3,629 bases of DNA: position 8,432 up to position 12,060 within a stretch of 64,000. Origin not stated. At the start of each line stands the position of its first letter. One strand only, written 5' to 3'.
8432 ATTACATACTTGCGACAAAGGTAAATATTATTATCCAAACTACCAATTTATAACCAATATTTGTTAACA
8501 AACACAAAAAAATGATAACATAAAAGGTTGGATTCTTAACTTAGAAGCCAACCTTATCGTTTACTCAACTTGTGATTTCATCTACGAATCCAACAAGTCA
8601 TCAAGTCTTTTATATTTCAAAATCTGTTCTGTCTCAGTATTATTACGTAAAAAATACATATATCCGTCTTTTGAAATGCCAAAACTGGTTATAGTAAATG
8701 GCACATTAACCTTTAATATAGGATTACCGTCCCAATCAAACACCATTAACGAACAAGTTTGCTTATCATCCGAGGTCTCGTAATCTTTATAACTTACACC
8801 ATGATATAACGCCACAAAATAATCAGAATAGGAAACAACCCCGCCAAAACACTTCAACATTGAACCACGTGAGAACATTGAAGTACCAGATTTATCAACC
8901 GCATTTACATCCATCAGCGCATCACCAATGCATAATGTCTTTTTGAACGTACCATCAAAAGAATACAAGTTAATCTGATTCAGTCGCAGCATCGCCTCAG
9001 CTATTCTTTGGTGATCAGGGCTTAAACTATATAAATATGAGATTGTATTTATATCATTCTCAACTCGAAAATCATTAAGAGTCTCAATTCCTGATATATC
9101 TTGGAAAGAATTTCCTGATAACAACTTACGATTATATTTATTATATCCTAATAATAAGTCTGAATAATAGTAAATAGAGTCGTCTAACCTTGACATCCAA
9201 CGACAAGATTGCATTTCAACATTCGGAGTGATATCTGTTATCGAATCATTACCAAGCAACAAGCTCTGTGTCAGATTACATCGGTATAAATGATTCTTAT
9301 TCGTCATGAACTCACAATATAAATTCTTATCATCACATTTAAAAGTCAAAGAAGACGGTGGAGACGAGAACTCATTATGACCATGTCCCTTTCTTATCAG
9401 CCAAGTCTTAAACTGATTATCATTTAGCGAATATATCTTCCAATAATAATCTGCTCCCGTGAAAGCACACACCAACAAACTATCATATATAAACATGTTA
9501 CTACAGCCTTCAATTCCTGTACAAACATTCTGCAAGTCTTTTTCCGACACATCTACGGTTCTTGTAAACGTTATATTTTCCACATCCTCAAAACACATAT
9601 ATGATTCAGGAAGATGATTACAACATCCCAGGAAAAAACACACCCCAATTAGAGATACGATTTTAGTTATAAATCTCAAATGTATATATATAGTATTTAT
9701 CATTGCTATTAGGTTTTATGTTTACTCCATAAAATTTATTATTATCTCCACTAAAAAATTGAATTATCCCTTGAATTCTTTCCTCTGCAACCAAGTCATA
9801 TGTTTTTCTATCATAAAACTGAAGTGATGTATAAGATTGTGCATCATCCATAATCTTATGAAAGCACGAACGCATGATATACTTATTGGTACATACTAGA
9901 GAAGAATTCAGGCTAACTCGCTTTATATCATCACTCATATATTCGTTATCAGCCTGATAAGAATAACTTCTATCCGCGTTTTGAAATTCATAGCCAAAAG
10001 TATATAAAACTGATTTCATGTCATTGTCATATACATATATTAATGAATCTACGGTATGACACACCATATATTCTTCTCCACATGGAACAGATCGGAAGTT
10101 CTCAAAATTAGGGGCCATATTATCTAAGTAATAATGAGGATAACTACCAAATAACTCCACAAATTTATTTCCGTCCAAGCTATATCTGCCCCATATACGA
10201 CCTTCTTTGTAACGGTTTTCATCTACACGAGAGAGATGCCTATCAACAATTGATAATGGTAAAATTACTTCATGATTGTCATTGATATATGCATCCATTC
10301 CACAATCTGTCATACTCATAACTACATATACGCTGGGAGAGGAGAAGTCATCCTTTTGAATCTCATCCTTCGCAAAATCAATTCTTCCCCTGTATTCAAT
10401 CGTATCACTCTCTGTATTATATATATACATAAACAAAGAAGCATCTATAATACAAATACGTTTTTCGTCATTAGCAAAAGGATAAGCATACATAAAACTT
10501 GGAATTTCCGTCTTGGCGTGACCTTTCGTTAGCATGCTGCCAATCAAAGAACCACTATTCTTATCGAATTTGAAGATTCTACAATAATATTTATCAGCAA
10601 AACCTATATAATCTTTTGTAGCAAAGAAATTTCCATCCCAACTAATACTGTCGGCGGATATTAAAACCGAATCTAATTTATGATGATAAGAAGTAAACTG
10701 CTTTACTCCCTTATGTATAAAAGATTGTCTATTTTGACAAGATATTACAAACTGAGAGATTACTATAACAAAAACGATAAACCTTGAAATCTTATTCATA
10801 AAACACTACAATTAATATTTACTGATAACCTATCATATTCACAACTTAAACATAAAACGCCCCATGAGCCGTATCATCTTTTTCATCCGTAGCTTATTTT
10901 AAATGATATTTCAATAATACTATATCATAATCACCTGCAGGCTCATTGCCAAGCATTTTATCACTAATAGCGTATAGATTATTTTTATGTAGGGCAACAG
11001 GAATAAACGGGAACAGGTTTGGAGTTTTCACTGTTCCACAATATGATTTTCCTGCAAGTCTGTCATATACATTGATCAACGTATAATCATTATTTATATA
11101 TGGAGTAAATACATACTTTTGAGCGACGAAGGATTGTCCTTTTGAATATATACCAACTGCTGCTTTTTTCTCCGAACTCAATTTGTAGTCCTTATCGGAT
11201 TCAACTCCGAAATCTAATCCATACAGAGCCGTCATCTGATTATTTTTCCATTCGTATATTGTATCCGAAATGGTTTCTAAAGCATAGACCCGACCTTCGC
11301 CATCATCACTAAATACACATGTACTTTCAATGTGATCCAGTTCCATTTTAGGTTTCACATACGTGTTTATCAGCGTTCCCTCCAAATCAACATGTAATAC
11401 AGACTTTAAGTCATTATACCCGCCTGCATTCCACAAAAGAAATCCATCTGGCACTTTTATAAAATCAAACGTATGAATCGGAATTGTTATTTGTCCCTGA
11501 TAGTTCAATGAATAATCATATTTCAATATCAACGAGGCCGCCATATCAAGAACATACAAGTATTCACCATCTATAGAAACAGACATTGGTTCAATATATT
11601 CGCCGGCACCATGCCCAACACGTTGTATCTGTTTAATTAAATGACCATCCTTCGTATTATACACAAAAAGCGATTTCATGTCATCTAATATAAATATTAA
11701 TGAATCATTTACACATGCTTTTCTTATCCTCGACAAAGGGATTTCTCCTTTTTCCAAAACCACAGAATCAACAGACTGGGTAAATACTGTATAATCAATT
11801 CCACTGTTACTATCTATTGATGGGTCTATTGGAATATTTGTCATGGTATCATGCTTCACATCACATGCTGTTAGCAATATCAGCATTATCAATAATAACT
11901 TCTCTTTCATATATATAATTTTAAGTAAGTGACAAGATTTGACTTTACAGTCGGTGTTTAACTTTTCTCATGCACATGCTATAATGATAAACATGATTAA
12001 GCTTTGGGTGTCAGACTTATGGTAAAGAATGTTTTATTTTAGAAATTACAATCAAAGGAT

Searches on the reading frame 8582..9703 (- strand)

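Call 9: search_protein_families(library=ncbifam, proteins=[window:8582-9703:-], max_evalue=0.01)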
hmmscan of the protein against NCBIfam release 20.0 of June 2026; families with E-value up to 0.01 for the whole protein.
window:8582-9703:- (373 aa): 0 families

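Call 10: search_protein_families(library=pfam, proteins=[window:8582-9703:-], max_evalue=0.01)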
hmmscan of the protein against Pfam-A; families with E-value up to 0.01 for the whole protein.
window:8582-9703:- (373 aa): 1 family
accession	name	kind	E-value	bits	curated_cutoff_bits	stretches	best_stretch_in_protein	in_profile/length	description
PF15869.11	TolB_like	-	3.4e-14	53.3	29.2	1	73-345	27-295/296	TolB-like 6-blade propeller-like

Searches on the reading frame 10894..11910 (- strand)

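Call 9: search_protein_families(library=ncbifam, proteins=[window:10894-11910:-], max_evalue=0.01)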
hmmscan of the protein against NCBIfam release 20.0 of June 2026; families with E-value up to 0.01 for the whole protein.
window:10894-11910:- (338 aa): 1 family
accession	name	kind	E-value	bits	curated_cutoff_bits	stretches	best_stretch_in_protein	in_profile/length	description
NF038215.1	acineto_lipo_PV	hypoth_equivalog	0.0098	15.6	33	0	5-21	7-23/55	NF038215 family lipoprotein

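Call 10: search_protein_families(library=pfam, proteins=[window:10894-11910:-], max_evalue=0.01)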
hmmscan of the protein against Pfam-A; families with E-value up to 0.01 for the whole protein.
window:10894-11910:- (338 aa): 2 families
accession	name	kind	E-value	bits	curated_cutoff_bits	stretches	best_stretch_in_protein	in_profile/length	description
PF17170.10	DUF5128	-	6e-29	101.7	22.9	1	55-291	39-293/321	6-bladed beta-propeller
PF15869.11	TolB_like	-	0.0021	17.9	29.2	1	67-139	26-103/296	TolB-like 6-blade propeller-like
